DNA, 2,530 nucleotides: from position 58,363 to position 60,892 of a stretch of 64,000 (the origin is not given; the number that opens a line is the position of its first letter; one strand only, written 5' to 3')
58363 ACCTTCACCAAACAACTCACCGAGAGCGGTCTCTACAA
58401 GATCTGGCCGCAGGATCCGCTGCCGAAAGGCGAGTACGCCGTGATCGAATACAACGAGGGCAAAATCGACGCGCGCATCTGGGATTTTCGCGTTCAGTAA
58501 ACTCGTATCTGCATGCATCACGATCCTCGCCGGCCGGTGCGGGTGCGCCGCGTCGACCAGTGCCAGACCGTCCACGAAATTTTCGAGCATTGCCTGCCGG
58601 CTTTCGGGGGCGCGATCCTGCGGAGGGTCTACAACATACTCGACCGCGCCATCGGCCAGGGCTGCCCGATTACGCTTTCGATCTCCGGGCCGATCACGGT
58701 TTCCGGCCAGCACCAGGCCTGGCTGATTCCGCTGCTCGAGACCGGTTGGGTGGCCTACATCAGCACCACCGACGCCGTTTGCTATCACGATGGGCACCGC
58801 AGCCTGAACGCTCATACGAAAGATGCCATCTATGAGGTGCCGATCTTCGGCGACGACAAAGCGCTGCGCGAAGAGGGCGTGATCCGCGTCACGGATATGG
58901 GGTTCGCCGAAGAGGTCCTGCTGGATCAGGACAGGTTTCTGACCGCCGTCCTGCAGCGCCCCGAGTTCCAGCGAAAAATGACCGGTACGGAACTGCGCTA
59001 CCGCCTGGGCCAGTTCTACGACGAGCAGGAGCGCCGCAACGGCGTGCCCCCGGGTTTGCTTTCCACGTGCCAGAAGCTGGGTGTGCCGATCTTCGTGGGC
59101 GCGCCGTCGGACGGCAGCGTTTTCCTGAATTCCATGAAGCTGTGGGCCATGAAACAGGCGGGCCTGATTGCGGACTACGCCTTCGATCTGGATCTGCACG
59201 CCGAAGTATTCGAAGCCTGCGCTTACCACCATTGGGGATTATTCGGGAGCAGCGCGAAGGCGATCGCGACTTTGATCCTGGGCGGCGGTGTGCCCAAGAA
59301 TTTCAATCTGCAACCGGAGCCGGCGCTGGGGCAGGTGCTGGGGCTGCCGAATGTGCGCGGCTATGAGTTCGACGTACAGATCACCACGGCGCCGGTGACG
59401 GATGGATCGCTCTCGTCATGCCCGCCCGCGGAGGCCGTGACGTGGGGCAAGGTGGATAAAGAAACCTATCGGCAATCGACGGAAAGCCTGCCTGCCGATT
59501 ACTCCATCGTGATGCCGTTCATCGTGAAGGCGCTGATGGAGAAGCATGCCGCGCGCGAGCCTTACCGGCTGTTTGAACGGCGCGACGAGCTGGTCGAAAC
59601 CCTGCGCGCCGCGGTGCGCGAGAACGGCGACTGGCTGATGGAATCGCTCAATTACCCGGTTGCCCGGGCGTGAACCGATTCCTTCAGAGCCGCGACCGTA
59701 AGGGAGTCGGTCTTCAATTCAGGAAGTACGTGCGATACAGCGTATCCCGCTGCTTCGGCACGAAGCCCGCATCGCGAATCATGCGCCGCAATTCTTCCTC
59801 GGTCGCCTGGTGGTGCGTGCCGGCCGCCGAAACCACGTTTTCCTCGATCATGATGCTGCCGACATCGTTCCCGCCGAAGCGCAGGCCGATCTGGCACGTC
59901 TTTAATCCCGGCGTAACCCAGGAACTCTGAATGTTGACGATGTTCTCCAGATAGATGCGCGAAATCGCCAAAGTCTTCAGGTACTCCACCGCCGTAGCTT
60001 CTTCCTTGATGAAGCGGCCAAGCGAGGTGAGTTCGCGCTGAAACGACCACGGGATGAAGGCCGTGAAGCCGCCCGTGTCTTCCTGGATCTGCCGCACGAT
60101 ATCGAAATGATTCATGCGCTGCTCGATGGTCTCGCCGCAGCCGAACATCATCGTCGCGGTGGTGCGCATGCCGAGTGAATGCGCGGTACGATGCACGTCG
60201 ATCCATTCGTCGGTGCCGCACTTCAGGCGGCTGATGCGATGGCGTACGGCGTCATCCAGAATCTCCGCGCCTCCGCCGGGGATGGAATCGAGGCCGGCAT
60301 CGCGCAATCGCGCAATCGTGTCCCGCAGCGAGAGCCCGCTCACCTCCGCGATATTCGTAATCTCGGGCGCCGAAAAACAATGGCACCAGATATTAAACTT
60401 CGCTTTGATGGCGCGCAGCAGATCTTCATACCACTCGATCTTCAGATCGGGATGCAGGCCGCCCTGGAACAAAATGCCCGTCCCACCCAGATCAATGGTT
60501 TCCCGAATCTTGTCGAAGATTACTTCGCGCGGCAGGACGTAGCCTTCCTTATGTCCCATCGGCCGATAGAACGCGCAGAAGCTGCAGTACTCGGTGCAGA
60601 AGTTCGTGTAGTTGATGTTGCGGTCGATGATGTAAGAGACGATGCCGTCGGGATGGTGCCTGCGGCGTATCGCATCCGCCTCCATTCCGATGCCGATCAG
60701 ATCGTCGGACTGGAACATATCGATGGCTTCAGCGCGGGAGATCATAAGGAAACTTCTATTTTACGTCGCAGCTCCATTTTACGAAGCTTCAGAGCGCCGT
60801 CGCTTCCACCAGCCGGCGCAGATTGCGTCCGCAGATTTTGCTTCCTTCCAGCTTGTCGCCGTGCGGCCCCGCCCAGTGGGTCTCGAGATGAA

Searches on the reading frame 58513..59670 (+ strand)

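Call 76: search_protein_families(library=pfam, proteins=[window:58513-59670:+], max_evalue=0.001)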
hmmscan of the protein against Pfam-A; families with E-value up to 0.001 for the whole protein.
window:58513-59670:+ (386 aa): 1 family
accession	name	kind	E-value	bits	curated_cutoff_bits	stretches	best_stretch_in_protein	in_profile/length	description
PF01916.23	DS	-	3.3e-39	135.3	27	1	30-340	10-287/288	Deoxyhypusine synthase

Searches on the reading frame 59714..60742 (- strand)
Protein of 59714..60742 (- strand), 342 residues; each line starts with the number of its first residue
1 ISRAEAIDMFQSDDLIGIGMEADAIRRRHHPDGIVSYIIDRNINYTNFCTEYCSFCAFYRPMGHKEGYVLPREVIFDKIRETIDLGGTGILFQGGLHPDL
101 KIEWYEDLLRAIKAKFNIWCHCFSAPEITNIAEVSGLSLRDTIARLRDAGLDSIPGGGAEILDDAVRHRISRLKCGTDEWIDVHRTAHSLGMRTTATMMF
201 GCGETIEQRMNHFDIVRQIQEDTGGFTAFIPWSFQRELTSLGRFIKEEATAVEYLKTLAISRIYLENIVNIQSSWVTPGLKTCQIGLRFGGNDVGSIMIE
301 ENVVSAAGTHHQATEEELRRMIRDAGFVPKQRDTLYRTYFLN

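Call 76: search_protein_families(library=pfam, proteins=[window:59714-60742:-], max_evalue=0.001)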
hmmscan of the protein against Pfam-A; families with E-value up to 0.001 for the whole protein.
window:59714-60742:- (342 aa): 2 families
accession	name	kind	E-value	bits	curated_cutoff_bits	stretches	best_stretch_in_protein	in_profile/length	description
PF19288.4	CofH_C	-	4.9e-40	136.7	27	1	225-338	3-118/125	CofH/MqnC C-terminal region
PF04055.27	Radical_SAM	-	3.7e-24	86.2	29.5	1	43-214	1-164/166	Radical SAM superfamily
